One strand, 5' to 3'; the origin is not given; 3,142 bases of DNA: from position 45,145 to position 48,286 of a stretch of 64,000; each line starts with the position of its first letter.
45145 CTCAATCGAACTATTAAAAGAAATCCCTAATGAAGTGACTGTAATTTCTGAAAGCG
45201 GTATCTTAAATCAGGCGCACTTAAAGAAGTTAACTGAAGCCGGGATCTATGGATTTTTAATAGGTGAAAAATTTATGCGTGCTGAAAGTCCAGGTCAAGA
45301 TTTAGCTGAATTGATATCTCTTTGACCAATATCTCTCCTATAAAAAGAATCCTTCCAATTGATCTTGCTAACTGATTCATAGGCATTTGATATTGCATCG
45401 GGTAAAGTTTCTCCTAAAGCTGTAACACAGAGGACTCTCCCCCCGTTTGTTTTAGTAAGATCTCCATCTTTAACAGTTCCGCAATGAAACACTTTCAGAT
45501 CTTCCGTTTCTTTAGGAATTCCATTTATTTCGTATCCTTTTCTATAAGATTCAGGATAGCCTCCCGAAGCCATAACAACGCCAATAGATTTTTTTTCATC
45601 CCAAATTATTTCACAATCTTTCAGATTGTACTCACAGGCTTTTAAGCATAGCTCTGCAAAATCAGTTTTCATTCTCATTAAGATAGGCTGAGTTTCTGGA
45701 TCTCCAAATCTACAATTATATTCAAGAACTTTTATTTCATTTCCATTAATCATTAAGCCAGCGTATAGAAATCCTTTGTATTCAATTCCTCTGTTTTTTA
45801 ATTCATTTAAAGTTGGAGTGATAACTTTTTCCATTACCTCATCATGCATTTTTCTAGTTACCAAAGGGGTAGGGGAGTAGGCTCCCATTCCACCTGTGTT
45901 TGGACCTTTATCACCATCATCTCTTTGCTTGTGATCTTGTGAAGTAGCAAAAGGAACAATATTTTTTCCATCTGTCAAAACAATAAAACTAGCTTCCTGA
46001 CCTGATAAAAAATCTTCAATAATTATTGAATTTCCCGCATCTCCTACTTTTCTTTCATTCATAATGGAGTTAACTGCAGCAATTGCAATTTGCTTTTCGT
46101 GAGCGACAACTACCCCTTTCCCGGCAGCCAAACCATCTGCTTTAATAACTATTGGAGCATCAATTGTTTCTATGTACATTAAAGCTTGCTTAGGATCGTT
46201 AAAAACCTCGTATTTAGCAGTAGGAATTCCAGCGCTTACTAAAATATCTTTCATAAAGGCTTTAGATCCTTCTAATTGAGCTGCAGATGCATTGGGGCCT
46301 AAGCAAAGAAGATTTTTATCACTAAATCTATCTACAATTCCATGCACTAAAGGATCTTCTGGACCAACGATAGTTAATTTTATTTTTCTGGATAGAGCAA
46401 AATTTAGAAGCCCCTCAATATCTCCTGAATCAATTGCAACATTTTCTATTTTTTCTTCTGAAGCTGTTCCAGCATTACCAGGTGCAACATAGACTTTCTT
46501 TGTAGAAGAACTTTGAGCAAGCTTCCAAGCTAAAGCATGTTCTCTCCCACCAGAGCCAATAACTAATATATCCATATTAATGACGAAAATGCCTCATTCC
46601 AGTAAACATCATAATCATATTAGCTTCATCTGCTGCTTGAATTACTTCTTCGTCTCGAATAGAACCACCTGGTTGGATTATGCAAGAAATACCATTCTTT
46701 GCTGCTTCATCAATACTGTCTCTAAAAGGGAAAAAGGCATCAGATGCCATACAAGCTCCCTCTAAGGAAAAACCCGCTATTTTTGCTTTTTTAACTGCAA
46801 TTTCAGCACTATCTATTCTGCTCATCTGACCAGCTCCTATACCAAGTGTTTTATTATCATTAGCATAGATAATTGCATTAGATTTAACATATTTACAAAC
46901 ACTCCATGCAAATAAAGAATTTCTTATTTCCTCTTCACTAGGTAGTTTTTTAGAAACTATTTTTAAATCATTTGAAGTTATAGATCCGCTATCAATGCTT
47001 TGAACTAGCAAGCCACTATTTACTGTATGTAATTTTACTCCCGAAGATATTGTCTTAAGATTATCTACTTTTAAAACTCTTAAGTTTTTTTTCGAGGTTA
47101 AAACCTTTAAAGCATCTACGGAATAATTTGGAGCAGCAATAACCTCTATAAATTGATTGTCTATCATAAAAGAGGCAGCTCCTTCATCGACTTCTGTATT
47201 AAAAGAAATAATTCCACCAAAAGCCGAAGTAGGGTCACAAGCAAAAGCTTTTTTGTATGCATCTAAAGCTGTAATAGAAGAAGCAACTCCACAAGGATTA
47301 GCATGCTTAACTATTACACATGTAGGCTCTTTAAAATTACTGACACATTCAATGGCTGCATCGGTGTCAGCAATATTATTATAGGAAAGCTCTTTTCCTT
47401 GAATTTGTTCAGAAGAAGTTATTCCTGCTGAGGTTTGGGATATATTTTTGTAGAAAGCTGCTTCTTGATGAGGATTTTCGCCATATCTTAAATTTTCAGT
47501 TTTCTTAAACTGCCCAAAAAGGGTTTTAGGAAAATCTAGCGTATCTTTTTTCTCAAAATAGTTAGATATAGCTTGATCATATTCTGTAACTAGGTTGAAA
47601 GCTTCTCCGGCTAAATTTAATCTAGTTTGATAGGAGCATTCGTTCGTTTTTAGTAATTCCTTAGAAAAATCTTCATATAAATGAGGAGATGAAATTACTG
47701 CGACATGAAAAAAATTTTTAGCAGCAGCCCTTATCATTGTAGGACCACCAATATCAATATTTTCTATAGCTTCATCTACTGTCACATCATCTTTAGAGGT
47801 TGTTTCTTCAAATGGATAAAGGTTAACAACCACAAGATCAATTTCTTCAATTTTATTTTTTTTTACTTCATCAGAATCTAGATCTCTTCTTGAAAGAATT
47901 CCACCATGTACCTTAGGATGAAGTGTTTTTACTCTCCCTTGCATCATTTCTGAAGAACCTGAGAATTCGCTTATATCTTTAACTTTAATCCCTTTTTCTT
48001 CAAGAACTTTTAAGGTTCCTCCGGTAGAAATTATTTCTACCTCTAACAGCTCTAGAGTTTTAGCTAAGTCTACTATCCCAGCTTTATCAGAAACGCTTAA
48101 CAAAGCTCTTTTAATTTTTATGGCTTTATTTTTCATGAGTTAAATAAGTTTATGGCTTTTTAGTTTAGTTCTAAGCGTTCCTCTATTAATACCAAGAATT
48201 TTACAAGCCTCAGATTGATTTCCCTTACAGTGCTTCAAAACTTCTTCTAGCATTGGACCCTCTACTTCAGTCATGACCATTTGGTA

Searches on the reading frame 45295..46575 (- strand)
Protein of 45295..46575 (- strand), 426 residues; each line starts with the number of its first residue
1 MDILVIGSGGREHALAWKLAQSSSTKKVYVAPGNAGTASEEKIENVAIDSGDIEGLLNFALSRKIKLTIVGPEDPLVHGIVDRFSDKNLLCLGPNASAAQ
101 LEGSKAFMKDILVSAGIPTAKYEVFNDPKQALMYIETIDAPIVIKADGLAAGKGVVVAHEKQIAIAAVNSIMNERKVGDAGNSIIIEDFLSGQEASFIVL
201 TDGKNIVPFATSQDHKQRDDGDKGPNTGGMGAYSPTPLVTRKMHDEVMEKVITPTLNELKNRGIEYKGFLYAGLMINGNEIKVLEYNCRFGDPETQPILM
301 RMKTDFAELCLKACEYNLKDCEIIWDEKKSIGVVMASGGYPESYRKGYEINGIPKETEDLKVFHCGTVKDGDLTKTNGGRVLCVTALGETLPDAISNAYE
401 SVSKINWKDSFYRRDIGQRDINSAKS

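Call 73: search_protein_families(library=pfam, proteins=[window:45295-46575:-], max_evalue=0.00001)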
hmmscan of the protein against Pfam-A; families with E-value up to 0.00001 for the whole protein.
window:45295-46575:- (426 aa): 5 families
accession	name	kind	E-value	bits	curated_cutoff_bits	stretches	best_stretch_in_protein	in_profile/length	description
PF01071.24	GARS_A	-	1.1e-77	260.8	27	1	103-295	1-194/194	Phosphoribosylglycinamide synthetase, ATP-grasp (A) domain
PF02844.21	GARS_N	-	7.2e-38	129.8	29.5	1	1-102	1-100/100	Phosphoribosylglycinamide synthetase, N domain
PF02843.22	GARS_C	-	1.9e-31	108.7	34.8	1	331-419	2-92/92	Phosphoribosylglycinamide synthetase, C domain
PF02222.28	ATP-grasp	-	2.6e-06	27.6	27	1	112-218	3-105/179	ATP-grasp domain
PF02655.19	ATP-grasp_3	-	5.6e-06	27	23.2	1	128-291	19-158/160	ATP-grasp domain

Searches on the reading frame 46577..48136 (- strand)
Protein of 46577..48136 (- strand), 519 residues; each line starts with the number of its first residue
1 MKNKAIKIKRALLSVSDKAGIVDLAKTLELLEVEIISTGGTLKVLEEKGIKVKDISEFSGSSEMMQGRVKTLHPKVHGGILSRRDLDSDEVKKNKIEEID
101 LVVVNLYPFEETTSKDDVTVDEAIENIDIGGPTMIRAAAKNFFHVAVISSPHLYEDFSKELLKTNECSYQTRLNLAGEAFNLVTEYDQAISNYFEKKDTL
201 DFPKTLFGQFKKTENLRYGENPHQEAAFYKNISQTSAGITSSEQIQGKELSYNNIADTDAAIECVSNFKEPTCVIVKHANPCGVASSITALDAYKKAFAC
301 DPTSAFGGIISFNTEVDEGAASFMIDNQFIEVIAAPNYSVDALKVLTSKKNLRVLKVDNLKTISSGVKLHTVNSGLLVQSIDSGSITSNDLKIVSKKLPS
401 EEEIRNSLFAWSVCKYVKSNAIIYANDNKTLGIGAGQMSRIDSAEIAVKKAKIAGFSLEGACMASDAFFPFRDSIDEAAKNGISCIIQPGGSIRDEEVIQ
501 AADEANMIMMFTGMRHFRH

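Call 73: search_protein_families(library=pfam, proteins=[window:46577-48136:-], max_evalue=0.00001)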
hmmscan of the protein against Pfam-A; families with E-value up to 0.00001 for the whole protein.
window:46577-48136:- (519 aa): 2 families
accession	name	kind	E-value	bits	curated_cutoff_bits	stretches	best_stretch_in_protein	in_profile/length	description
PF01808.24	AICARFT_IMPCHas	-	2.3e-119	398.9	25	1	138-450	1-311/311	AICARFT/IMPCHase bienzyme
PF02142.27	MGS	-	2.1e-23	82.7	24.1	1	20-133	1-94/94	MGS-like domain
